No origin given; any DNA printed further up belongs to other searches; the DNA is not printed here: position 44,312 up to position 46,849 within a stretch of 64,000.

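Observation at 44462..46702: Tandem second full-length RpoD-type sigma factor fused to a histone-H1-like Lys/Ala/Pro tail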

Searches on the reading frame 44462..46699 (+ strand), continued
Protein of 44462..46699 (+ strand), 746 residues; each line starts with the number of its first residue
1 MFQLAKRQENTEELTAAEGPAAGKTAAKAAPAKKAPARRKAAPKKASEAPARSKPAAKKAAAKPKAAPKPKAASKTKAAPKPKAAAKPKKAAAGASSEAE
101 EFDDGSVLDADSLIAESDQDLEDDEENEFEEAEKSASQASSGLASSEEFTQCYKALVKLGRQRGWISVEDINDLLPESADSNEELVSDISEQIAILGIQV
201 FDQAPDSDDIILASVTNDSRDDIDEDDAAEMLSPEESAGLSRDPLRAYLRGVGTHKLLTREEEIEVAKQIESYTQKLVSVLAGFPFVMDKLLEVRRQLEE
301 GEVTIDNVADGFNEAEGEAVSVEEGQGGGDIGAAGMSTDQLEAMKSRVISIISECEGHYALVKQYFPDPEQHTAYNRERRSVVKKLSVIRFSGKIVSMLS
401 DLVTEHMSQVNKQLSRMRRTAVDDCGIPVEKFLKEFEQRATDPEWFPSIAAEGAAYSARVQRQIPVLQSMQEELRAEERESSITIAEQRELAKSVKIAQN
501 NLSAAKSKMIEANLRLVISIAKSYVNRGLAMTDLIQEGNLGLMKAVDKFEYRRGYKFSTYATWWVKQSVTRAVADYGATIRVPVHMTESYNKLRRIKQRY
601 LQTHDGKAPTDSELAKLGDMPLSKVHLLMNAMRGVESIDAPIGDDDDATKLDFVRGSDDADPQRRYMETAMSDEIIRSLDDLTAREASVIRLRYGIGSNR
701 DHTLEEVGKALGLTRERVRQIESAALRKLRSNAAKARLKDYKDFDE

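Call 8: find_homologous_proteins(query=window:44462-46699:+, max_evalue=1e-10)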
Query window:44462-46699:+ (746 aa): 1178 proteins with E <= 1e-10 among 8000 candidates; the best 120 are listed.
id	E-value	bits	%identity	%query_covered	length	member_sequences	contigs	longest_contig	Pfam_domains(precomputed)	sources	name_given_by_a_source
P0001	0.0e+0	1527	98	98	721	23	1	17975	PF04546.20,PF04545.23,PF00140.26,PF03979.20,PF04542.21,PF04539.23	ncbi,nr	ncbi:MAG: sigma-70 family RNA polymerase sigma factor [Mesosutterella sp.]|nr:sigma-70 family RNA po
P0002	0.0e+0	1189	76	100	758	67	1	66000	PF04546.20,PF04545.23,PF00140.26,PF03979.20,PF04542.21,PF04539.23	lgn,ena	-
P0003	0.0e+0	1181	73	100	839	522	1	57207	PF04546.20,PF04545.23,PF00140.26,PF03979.20,PF04542.21,PF04539.23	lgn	-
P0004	0.0e+0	1171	74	100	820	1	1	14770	PF04546.20,PF04545.23,PF00140.26,PF03979.20,PF04542.21,PF04539.23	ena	-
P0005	0.0e+0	1098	68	100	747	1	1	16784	PF04546.20,PF04545.23,PF00140.26,PF03979.20,PF04542.21,PF04539.23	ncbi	-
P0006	0.0e+0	1086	79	84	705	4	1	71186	PF04546.20,PF04545.23,PF00140.26,PF03979.20,PF04542.21,PF04539.23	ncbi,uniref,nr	ncbi:sigma-70 family RNA polymerase sigma factor [Mesosutterella sp. OilRF-GAM-744-9]|uniref:RNA pol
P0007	0.0e+0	1049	74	92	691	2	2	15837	PF04546.20,PF04545.23,PF00140.26,PF03979.20,PF04542.21,PF04539.23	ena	-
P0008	0.0e+0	1048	74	91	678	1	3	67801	PF04546.20,PF04545.23,PF00140.26,PF03979.20,PF04542.21,PF04539.23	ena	-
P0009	0.0e+0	1023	75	81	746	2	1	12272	PF04546.20,PF04545.23,PF00140.26,PF03979.20,PF04542.21,PF04539.23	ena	-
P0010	8.7e-291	985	75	81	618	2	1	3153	PF04546.20,PF04545.23,PF00140.26,PF03979.20,PF04542.21,PF04539.23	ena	-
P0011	9.9e-228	776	54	90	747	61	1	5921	PF04546.20,PF04545.23,PF00140.26,PF03979.20,PF04542.21,PF04539.23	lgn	-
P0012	3.1e-223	761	54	88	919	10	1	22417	PF04546.20,PF04545.23,PF00140.26,PF03979.20,PF04542.21,PF04539.23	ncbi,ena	-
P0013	4.1e-223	761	54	91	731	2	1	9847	PF04546.20,PF04545.23,PF00140.26,PF03979.20,PF04542.21,PF04539.23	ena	-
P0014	7.8e-222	757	53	90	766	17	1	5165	PF04546.20,PF04545.23,PF00140.26,PF03979.20,PF04542.21,PF04539.23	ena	-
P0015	8.1e-221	753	53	94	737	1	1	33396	PF04546.20,PF04545.23,PF00140.26,PF03979.20,PF04542.21,PF04539.23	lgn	-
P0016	1.3e-220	753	53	96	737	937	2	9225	PF04546.20,PF04545.23,PF00140.26,PF03979.20,PF04542.21,PF04539.23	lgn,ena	-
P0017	2.2e-220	752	53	96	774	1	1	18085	PF04546.20,PF04545.23,PF00140.26,PF03979.20,PF04542.21,PF04539.23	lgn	-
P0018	2.2e-220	752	54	83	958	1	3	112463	PF04546.20,PF04545.23,PF00140.26,PF03979.20,PF04542.21,PF04539.23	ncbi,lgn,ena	-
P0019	6.4e-220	750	53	89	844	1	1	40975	PF04546.20,PF04545.23,PF00140.26,PF03979.20,PF04542.21,PF04539.23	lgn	-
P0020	6.8e-220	750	53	89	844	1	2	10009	PF04546.20,PF04545.23,PF00140.26,PF03979.20,PF04542.21,PF04539.23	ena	-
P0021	6.9e-220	750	53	89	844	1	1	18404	PF04546.20,PF04545.23,PF00140.26,PF03979.20,PF04542.21,PF04539.23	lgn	-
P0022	7.1e-220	750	53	89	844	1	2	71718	PF04546.20,PF04545.23,PF00140.26,PF03979.20,PF04542.21,PF04539.23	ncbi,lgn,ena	-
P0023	7.1e-220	750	53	88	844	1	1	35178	PF04546.20,PF04545.23,PF00140.26,PF03979.20,PF04542.21,PF04539.23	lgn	-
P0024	7.4e-220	750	53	89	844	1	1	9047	PF04546.20,PF04545.23,PF00140.26,PF03979.20,PF04542.21,PF04539.23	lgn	-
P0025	8.6e-220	750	51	95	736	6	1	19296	PF04546.20,PF04545.23,PF00140.26,PF03979.20,PF04542.21,PF04539.23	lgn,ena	-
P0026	8.8e-220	750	53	89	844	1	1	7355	PF04546.20,PF04545.23,PF00140.26,PF03979.20,PF04542.21,PF04539.23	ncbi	-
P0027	9.6e-220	750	53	89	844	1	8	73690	PF04546.20,PF04545.23,PF00140.26,PF03979.20,PF04542.21,PF04539.23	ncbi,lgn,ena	-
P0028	1.2e-219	750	53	89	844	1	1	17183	PF04546.20,PF04545.23,PF00140.26,PF03979.20,PF04542.21,PF04539.23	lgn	-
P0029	1.3e-219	749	53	89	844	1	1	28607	PF04546.20,PF04545.23,PF00140.26,PF03979.20,PF04542.21,PF04539.23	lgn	-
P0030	1.3e-219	749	53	89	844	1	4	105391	PF04546.20,PF04545.23,PF00140.26,PF03979.20,PF04542.21,PF04539.23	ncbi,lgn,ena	-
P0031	1.5e-219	749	53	89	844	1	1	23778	PF04546.20,PF04545.23,PF00140.26,PF03979.20,PF04542.21,PF04539.23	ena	-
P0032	1.5e-219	749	54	88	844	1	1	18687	PF04546.20,PF04545.23,PF00140.26,PF03979.20,PF04542.21,PF04539.23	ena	-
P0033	1.5e-219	749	53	89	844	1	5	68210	PF04546.20,PF04545.23,PF00140.26,PF03979.20,PF04542.21,PF04539.23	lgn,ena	-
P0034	1.8e-219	749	56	82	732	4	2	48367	PF04546.20,PF04545.23,PF00140.26,PF03979.20,PF04542.21,PF04539.23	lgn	-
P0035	2.0e-219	749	54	84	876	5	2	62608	PF04546.20,PF04545.23,PF00140.26,PF03979.20,PF04542.21,PF04539.23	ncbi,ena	-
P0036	4.8e-219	747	53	89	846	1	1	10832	PF04546.20,PF04545.23,PF00140.26,PF03979.20,PF04542.21,PF04539.23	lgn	-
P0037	9.8e-219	746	53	89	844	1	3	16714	PF04546.20,PF04545.23,PF00140.26,PF03979.20,PF04542.21,PF04539.23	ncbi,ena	-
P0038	1.4e-218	746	53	90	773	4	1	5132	PF04546.20,PF04545.23,PF00140.26,PF03979.20,PF04542.21,PF04539.23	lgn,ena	-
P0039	1.4e-218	746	53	89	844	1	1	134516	PF04546.20,PF04545.23,PF00140.26,PF03979.20,PF04542.21,PF04539.23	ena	-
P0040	1.7e-218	746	53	89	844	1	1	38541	PF04546.20,PF04545.23,PF00140.26,PF03979.20,PF04542.21,PF04539.23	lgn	-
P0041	1.9e-218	746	53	89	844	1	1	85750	PF04546.20,PF04545.23,PF00140.26,PF03979.20,PF04542.21,PF04539.23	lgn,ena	-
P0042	2.6e-218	745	53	89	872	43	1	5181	PF04546.20,PF04545.23,PF00140.26,PF03979.20,PF04542.21,PF04539.23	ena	-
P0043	1.5e-216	739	53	89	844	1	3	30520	PF04546.20,PF04545.23,PF00140.26,PF03979.20,PF04542.21,PF04539.23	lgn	-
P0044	2.4e-216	739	55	84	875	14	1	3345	PF04546.20,PF04545.23,PF00140.26,PF03979.20,PF04542.21,PF04539.23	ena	-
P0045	8.9e-215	733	53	94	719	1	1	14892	PF04546.20,PF04545.23,PF00140.26,PF03979.20,PF04542.21,PF04539.23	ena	-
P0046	1.4e-214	733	56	79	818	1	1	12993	PF04546.20,PF04545.23,PF00140.26,PF03979.20,PF04542.21,PF04539.23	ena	-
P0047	2.8e-214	732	53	90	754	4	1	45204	PF04546.20,PF04545.23,PF00140.26,PF03979.20,PF04542.21,PF04539.23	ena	-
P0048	2.9e-214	732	53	91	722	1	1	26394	PF04546.20,PF04545.23,PF00140.26,PF03979.20,PF04542.21,PF04539.23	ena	-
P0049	3.2e-213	728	55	85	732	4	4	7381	PF04546.20,PF04545.23,PF00140.26,PF03979.20,PF04542.21,PF04539.23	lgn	-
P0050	4.7e-213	728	55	86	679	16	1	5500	PF04546.20,PF04545.23,PF00140.26,PF03979.20,PF04542.21,PF04539.23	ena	-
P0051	4.8e-213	728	59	79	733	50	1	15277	PF04546.20,PF04545.23,PF00140.26,PF03979.20,PF04542.21,PF04539.23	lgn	-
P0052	2.0e-212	726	54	84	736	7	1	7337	PF04546.20,PF04545.23,PF00140.26,PF03979.20,PF04542.21,PF04539.23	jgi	jgi:RNA polymerase primary sigma factor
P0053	5.0e-212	724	54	87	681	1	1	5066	PF04546.20,PF04545.23,PF00140.26,PF03979.20,PF04542.21,PF04539.23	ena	-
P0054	5.5e-212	724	54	87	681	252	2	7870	PF04546.20,PF04545.23,PF00140.26,PF03979.20,PF04542.21,PF04539.23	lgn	-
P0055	6.3e-212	724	54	87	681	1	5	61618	PF04546.20,PF04545.23,PF00140.26,PF03979.20,PF04542.21,PF04539.23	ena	-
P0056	1.0e-211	723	55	83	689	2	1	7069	PF04546.20,PF04545.23,PF00140.26,PF03979.20,PF04542.21,PF04539.23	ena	-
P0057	1.0e-211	723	55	83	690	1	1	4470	PF04546.20,PF04545.23,PF00140.26,PF03979.20,PF04542.21,PF04539.23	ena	-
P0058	1.2e-211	723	51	92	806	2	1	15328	PF04546.20,PF04545.23,PF00140.26,PF03979.20,PF04542.21,PF04539.23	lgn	-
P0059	1.2e-211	723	58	79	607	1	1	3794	PF04546.20,PF04545.23,PF00140.26,PF03979.20,PF04542.21,PF04539.23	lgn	-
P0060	1.3e-211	723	54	87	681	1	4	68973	PF04546.20,PF04545.23,PF00140.26,PF03979.20,PF04542.21,PF04539.23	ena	-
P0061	1.4e-211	723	54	87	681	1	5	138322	PF04546.20,PF04545.23,PF00140.26,PF03979.20,PF04542.21,PF04539.23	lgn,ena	-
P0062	1.9e-211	722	58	79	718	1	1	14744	PF04546.20,PF04545.23,PF00140.26,PF03979.20,PF04542.21,PF04539.23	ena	-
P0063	2.4e-211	722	51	96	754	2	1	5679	PF04546.20,PF04545.23,PF00140.26,PF03979.20,PF04542.21,PF04539.23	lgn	-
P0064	2.5e-211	722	55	83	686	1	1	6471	PF04546.20,PF04545.23,PF00140.26,PF03979.20,PF04542.21,PF04539.23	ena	-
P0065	2.6e-211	722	58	79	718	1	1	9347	PF04546.20,PF04545.23,PF00140.26,PF03979.20,PF04542.21,PF04539.23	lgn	-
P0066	2.9e-211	722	54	87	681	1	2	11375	PF04546.20,PF04545.23,PF00140.26,PF03979.20,PF04542.21,PF04539.23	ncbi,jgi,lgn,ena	-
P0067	3.0e-211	722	58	79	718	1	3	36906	PF04546.20,PF04545.23,PF00140.26,PF03979.20,PF04542.21,PF04539.23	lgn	-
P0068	3.1e-211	722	58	79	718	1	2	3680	PF04546.20,PF04545.23,PF00140.26,PF03979.20,PF04542.21,PF04539.23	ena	-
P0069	3.2e-211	722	54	84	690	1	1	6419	PF04546.20,PF04545.23,PF00140.26,PF03979.20,PF04542.21,PF04539.23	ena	-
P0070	3.3e-211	722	58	79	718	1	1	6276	PF04546.20,PF04545.23,PF00140.26,PF03979.20,PF04542.21,PF04539.23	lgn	-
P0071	3.4e-211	722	58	79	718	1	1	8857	PF04546.20,PF04545.23,PF00140.26,PF03979.20,PF04542.21,PF04539.23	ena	-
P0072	4.3e-211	721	58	79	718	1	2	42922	PF04546.20,PF04545.23,PF00140.26,PF03979.20,PF04542.21,PF04539.23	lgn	-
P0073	4.4e-211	721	58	79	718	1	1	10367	PF04546.20,PF04545.23,PF00140.26,PF03979.20,PF04542.21,PF04539.23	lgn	-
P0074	4.6e-211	721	58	79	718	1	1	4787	PF04546.20,PF04545.23,PF00140.26,PF03979.20,PF04542.21,PF04539.23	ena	-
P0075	4.8e-211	721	58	79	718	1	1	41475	PF04546.20,PF04545.23,PF00140.26,PF03979.20,PF04542.21,PF04539.23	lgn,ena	-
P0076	4.9e-211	721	58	79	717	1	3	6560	PF04546.20,PF04545.23,PF00140.26,PF03979.20,PF04542.21,PF04539.23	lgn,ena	-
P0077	4.9e-211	721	58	79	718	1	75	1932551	PF04546.20,PF04545.23,PF00140.26,PF03979.20,PF04542.21,PF04539.23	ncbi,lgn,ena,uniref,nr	ncbi:RNA polymerase sigma factor RpoD [Parasutterella secunda]|uniref:RNA polymerase sigma factor Rp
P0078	5.0e-211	721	58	79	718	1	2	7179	PF04546.20,PF04545.23,PF00140.26,PF03979.20,PF04542.21,PF04539.23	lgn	-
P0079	5.1e-211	721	58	79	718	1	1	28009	PF04546.20,PF04545.23,PF00140.26,PF03979.20,PF04542.21,PF04539.23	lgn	-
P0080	5.1e-211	721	58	79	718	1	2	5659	PF04546.20,PF04545.23,PF00140.26,PF03979.20,PF04542.21,PF04539.23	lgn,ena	-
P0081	5.1e-211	721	58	79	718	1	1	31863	PF04546.20,PF04545.23,PF00140.26,PF03979.20,PF04542.21,PF04539.23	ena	-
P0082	5.2e-211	721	58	79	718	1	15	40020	PF04546.20,PF04545.23,PF00140.26,PF03979.20,PF04542.21,PF04539.23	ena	-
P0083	5.2e-211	721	58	79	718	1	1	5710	PF04546.20,PF04545.23,PF00140.26,PF03979.20,PF04542.21,PF04539.23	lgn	-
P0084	5.2e-211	721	58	79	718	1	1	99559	PF04546.20,PF04545.23,PF00140.26,PF03979.20,PF04542.21,PF04539.23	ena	-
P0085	5.3e-211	721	58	79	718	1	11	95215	PF04546.20,PF04545.23,PF00140.26,PF03979.20,PF04542.21,PF04539.23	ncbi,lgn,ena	-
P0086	5.4e-211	721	58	79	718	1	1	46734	PF04546.20,PF04545.23,PF00140.26,PF03979.20,PF04542.21,PF04539.23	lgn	-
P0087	5.5e-211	721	58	79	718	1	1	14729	PF04546.20,PF04545.23,PF00140.26,PF03979.20,PF04542.21,PF04539.23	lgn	-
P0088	5.7e-211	721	58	79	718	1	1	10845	PF04546.20,PF04545.23,PF00140.26,PF03979.20,PF04542.21,PF04539.23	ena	-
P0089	5.7e-211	721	58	79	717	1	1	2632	PF04546.20,PF04545.23,PF00140.26,PF03979.20,PF04542.21,PF04539.23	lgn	-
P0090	5.7e-211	721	58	79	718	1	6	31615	PF04546.20,PF04545.23,PF00140.26,PF03979.20,PF04542.21,PF04539.23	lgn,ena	-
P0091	6.0e-211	721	58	79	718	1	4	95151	PF04546.20,PF04545.23,PF00140.26,PF03979.20,PF04542.21,PF04539.23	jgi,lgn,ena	-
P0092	6.4e-211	721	58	79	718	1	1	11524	PF04546.20,PF04545.23,PF00140.26,PF03979.20,PF04542.21,PF04539.23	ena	-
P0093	6.5e-211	721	58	79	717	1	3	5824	PF04546.20,PF04545.23,PF00140.26,PF03979.20,PF04542.21,PF04539.23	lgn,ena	-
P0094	6.5e-211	721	58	79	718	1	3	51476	PF04546.20,PF04545.23,PF00140.26,PF03979.20,PF04542.21,PF04539.23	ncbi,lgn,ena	-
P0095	6.6e-211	721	58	79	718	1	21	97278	PF04546.20,PF04545.23,PF00140.26,PF03979.20,PF04542.21,PF04539.23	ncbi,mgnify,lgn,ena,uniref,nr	ncbi:RNA polymerase sigma factor RpoD [Parasutterella secunda]|mgnify:CR=1 FL=1|uniref:RNA polymeras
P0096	6.6e-211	721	58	79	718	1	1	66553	PF04546.20,PF04545.23,PF00140.26,PF03979.20,PF04542.21,PF04539.23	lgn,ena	-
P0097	6.6e-211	721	52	90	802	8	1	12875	PF04546.20,PF04545.23,PF00140.26,PF03979.20,PF04542.21,PF04539.23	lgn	-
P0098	6.8e-211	721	58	79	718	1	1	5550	PF04546.20,PF04545.23,PF00140.26,PF03979.20,PF04542.21,PF04539.23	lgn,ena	-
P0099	7.0e-211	721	58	79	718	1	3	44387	PF04546.20,PF04545.23,PF00140.26,PF03979.20,PF04542.21,PF04539.23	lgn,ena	-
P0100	7.1e-211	720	58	79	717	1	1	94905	PF04546.20,PF04545.23,PF00140.26,PF03979.20,PF04542.21,PF04539.23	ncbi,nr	ncbi:RNA polymerase sigma factor RpoD [Parasutterella secunda]|nr:RNA polymerase sigma factor RpoD [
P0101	7.1e-211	720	58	79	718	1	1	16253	PF04546.20,PF04545.23,PF00140.26,PF03979.20,PF04542.21,PF04539.23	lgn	-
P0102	7.1e-211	720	58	79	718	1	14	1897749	PF04546.20,PF04545.23,PF00140.26,PF03979.20,PF04542.21,PF04539.23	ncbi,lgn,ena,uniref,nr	ncbi:RNA polymerase sigma factor RpoD [Parasutterella secunda]|uniref:RNA polymerase sigma factor Rp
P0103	7.3e-211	720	58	79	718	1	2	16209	PF04546.20,PF04545.23,PF00140.26,PF03979.20,PF04542.21,PF04539.23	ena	-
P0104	7.4e-211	720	54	87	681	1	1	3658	PF04546.20,PF04545.23,PF00140.26,PF03979.20,PF04542.21,PF04539.23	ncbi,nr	ncbi:MAG TPA: RNA polymerase sigma factor RpoD [Sutterella sp.]|nr:RNA polymerase sigma factor RpoD 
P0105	7.6e-211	720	55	81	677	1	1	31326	PF04546.20,PF04545.23,PF00140.26,PF03979.20,PF04542.21,PF04539.23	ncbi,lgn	-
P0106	7.7e-211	720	58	79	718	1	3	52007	PF04546.20,PF04545.23,PF00140.26,PF03979.20,PF04542.21,PF04539.23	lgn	-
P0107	7.8e-211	720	58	79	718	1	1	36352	PF04546.20,PF04545.23,PF00140.26,PF03979.20,PF04542.21,PF04539.23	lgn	-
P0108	8.7e-211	720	58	79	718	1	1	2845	PF04546.20,PF04545.23,PF00140.26,PF03979.20,PF04542.21,PF04539.23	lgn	-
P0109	1.0e-210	720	54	87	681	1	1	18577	PF04546.20,PF04545.23,PF00140.26,PF03979.20,PF04542.21,PF04539.23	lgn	-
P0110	1.0e-210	720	58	79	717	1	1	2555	PF04546.20,PF04545.23,PF00140.26,PF03979.20,PF04542.21,PF04539.23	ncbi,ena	-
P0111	1.0e-210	720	58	79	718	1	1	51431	PF04546.20,PF04545.23,PF00140.26,PF03979.20,PF04542.21,PF04539.23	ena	-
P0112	1.1e-210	720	58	79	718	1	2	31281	PF04546.20,PF04545.23,PF00140.26,PF03979.20,PF04542.21,PF04539.23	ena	-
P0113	1.2e-210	720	58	79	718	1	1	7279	PF04546.20,PF04545.23,PF00140.26,PF03979.20,PF04542.21,PF04539.23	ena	-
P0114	1.8e-210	719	57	79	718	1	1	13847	PF04546.20,PF04545.23,PF00140.26,PF03979.20,PF04542.21,PF04539.23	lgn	-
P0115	1.9e-210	719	58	79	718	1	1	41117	PF04546.20,PF04545.23,PF00140.26,PF03979.20,PF04542.21,PF04539.23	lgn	-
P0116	1.9e-210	719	57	79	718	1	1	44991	PF04546.20,PF04545.23,PF00140.26,PF03979.20,PF04542.21,PF04539.23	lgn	-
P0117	1.9e-210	719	54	87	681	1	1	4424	PF04546.20,PF04545.23,PF00140.26,PF03979.20,PF04542.21,PF04539.23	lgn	-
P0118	2.1e-210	719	57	79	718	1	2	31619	PF04546.20,PF04545.23,PF00140.26,PF03979.20,PF04542.21,PF04539.23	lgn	-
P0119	2.2e-210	719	58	79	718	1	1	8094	PF04546.20,PF04545.23,PF00140.26,PF03979.20,PF04542.21,PF04539.23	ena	-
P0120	2.2e-210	719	57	79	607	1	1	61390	PF04546.20,PF04545.23,PF00140.26,PF03979.20,PF04542.21,PF04539.23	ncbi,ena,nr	ncbi:MAG TPA: RNA polymerase sigma factor RpoD [Candidatus Aphodousia faecalis]|nr:RNA polymerase si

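Call 12: find_encoding_contigs(protein=P0077, flank=8000, max_places=2)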
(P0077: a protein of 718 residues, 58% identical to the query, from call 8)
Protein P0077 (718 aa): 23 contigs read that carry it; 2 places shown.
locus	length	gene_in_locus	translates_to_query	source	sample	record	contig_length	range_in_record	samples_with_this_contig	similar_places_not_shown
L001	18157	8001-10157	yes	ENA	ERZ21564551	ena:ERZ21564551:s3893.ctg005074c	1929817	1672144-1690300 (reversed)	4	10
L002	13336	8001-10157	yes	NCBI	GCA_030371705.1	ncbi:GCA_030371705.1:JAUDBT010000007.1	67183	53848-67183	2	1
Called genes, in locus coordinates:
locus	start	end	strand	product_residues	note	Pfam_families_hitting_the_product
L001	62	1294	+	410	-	PF04389:Peptidase_M28, PF01546:Peptidase_M20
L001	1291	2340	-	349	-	PF00814:TsaD, PF22521:HypF_C_2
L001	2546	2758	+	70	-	PF01165:Ribosomal_S21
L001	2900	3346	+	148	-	PF09424:YqeY, PF02637:GatB_Yqey (faint)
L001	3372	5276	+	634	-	PF01807:Zn_ribbon_DnaG, PF08275:DNAG_N, PF01751:Toprim, PF13155:Toprim_2, PF13662:Toprim_4, PF10410:DnaB_bind, PF08278:DnaG_DnaB_bind (weak)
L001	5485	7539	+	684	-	PF03979:Sigma70_r1_1, PF00140:Sigma70_r1_2, PF04546:Sigma70_ner, PF04542:Sigma70_r2, PF04539:Sigma70_r3, PF04545:Sigma70_r4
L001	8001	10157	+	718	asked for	PF03979:Sigma70_r1_1, PF00140:Sigma70_r1_2, PF04546:Sigma70_ner, PF04542:Sigma70_r2, PF04539:Sigma70_r3, PF04545:Sigma70_r4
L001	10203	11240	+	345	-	PF01207:Dus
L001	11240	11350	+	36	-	-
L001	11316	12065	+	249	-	PF01012:ETF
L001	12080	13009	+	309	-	PF01012:ETF, PF00766:ETF_alpha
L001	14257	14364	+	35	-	-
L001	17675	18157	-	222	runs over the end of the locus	-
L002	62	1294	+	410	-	PF04389:Peptidase_M28, PF01546:Peptidase_M20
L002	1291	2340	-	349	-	PF00814:TsaD, PF22521:HypF_C_2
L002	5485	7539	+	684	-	PF03979:Sigma70_r1_1, PF00140:Sigma70_r1_2, PF04546:Sigma70_ner, PF04542:Sigma70_r2, PF04539:Sigma70_r3, PF04545:Sigma70_r4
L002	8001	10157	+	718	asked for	PF03979:Sigma70_r1_1, PF00140:Sigma70_r1_2, PF04546:Sigma70_ner, PF04542:Sigma70_r2, PF04539:Sigma70_r3, PF04545:Sigma70_r4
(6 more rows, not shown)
